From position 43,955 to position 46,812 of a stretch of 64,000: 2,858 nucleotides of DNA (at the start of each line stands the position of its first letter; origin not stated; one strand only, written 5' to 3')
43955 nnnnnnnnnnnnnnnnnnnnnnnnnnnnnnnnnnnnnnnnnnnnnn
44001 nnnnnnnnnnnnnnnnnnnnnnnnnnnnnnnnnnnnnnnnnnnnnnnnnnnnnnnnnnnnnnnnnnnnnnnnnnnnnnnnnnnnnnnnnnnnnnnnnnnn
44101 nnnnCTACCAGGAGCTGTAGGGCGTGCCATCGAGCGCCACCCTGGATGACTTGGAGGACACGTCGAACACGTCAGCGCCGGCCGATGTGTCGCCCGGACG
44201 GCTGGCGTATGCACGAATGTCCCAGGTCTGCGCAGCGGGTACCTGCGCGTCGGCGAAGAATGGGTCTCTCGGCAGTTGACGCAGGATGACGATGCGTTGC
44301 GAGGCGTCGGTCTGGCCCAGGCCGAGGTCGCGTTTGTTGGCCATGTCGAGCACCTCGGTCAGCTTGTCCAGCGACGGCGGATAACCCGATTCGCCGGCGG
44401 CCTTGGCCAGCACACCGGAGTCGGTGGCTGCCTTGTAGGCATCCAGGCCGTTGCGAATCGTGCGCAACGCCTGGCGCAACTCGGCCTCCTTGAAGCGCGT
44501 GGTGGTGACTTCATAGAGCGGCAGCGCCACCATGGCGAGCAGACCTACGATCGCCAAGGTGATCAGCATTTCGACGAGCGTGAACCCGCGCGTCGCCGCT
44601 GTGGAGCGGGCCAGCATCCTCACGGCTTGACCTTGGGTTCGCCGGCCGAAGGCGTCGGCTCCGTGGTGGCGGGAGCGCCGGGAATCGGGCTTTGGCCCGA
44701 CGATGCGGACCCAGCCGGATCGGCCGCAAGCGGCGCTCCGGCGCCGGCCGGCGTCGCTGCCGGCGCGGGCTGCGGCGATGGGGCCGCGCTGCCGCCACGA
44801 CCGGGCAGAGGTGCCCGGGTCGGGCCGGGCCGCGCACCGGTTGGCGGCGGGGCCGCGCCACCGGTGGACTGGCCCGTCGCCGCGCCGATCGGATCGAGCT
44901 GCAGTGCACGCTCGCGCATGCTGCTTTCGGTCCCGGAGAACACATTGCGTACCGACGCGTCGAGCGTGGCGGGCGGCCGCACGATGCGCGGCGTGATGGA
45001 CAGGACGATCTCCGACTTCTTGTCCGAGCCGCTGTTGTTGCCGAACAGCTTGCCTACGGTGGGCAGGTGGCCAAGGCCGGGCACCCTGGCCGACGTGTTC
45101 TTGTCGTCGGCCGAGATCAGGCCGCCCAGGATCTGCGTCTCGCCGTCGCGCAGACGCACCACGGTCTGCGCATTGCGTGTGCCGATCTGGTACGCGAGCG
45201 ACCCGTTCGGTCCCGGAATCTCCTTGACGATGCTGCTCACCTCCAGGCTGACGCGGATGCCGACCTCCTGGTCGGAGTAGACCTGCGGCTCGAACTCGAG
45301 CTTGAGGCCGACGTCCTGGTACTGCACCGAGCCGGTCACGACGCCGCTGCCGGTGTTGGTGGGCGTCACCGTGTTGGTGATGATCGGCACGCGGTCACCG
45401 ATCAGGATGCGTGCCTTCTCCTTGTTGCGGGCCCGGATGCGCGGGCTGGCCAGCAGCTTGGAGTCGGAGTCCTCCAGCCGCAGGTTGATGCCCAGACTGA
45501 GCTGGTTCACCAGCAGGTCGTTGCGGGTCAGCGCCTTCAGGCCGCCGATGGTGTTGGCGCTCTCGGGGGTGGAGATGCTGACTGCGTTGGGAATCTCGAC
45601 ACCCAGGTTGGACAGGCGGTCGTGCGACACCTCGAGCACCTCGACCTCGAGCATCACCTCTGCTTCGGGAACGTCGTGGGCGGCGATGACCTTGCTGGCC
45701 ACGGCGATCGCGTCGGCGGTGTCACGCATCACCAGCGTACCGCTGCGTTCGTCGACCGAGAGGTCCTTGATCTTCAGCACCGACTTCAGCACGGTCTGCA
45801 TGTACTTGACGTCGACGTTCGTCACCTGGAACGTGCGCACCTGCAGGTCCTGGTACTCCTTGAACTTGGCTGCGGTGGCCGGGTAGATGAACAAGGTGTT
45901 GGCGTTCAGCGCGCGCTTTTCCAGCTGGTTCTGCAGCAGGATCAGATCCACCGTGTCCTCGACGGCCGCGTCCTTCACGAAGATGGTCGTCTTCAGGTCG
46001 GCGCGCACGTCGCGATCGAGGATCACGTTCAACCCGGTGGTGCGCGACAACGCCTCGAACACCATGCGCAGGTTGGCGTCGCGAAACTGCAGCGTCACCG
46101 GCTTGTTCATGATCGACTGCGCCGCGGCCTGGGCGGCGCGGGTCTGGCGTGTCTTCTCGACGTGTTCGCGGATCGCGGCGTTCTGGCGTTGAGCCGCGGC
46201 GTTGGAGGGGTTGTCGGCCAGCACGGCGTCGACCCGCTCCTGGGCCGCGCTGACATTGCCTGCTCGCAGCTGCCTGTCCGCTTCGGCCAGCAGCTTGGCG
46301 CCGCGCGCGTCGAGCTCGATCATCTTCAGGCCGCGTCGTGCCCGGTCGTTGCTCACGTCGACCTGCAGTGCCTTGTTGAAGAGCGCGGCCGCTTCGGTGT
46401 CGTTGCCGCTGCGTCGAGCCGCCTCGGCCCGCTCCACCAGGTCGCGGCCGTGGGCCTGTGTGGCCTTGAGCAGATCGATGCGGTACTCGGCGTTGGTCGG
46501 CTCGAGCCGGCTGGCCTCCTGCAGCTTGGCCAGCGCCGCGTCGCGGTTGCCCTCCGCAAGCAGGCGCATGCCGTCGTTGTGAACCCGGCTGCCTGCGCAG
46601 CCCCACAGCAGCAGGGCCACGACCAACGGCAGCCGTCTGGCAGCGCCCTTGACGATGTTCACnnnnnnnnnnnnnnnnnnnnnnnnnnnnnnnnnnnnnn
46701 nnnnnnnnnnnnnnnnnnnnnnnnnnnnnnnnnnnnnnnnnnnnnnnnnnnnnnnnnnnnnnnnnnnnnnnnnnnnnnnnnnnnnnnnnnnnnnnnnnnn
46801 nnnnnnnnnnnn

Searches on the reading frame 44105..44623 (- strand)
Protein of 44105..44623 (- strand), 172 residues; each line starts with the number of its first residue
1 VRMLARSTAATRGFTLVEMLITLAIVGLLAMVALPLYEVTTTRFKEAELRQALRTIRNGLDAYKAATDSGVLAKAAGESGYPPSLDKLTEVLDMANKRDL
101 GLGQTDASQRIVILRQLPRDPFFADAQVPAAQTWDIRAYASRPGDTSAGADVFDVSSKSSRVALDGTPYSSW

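Call 52: search_protein_families(library=pfam, proteins=[window:44105-44623:-], max_evalue=0.0001)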
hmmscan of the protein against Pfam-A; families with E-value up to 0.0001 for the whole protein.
window:44105-44623:- (172 aa): 1 family
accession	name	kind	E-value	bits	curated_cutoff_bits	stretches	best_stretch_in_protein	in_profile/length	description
PF07963.17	N_methyl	-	1.3e-06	28.2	21.2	1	12-34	5-27/27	Prokaryotic N-terminal methylation motif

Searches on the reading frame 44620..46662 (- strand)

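Call 52: search_protein_families(library=pfam, proteins=[window:44620-46662:-], max_evalue=0.0001)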
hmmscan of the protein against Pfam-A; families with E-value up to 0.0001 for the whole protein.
window:44620-46662:- (680 aa): 6 families
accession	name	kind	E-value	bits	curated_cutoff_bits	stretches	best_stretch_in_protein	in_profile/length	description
PF00263.26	Secretin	-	1.1e-39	136.2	27.5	1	398-562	5-169/169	Bacterial type II and III secretion system protein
PF03958.22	Secretin_N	-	8.2e-10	39.2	28.2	1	275-334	1-68/69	Bacterial type II/III secretion system short domain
PF07660.19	STN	-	7.5e-07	29.3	28.4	1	211-262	1-52/52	Secretin and TonB N terminus short domain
PF13428.12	TPR_14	-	2e-05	25.2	23.5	0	76-112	5-41/44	Tetratricopeptide repeat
PF07719.23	TPR_2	-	4.4e-05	23.7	27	0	75-102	4-31/34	Tetratricopeptide repeat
PF13432.12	TPR_16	-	5.3e-05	24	32.7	0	125-159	1-35/65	Tetratricopeptide repeat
